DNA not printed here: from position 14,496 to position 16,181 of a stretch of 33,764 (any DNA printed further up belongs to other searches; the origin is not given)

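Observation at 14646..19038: Uncharacterised four-gene sugar-phosphate module (divergent transaldolase-fold protein, two DERA-like aldolases, FGGY kinase) where zwf-opcA-pgl is normally found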

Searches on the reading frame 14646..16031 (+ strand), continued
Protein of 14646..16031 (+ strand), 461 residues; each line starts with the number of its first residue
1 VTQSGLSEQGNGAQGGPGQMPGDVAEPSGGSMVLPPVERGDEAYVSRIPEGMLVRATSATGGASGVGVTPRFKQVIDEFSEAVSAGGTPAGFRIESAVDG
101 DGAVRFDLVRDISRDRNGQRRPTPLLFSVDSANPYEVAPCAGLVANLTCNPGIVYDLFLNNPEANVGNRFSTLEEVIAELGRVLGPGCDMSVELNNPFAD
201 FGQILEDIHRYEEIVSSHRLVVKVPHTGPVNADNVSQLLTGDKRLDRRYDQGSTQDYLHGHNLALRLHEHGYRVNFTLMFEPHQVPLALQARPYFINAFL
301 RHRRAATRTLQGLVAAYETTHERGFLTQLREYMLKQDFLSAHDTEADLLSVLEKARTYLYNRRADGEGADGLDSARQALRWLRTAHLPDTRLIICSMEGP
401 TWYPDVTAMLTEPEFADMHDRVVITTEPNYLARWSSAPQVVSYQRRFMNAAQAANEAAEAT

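Call 91: search_protein_representatives(alignment_id=A1)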
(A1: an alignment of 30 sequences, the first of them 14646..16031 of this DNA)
Query: 30 sequences, 440 profile positions. Proteins with E-value up to 0.001 (for the whole library): 163; up to 1e-10: 116; up to 1e-30: 45. The best 150 are listed.
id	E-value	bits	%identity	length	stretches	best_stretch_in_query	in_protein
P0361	7.4e-208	707.1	-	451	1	10-435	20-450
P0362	8.5e-157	538.8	-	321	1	123-437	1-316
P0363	5.9e-122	424.0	-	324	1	105-432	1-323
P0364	2.2e-110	385.8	-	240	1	201-435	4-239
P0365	5.1e-107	374.8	-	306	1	15-271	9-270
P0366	1.7e-106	373.1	-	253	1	4-245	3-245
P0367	9.1e-104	364.0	-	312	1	86-307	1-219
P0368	6.6e-103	361.2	-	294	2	212-413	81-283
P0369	2.0e-89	316.8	-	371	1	15-223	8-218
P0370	1.5e-86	307.3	-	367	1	7-220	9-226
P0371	3.0e-71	256.9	-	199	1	14-197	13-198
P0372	3.3e-69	250.2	-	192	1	238-389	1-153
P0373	5.9e-63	229.5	-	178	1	12-179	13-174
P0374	1.4e-62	228.3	-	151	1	105-216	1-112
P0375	2.1e-62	227.7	-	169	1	270-436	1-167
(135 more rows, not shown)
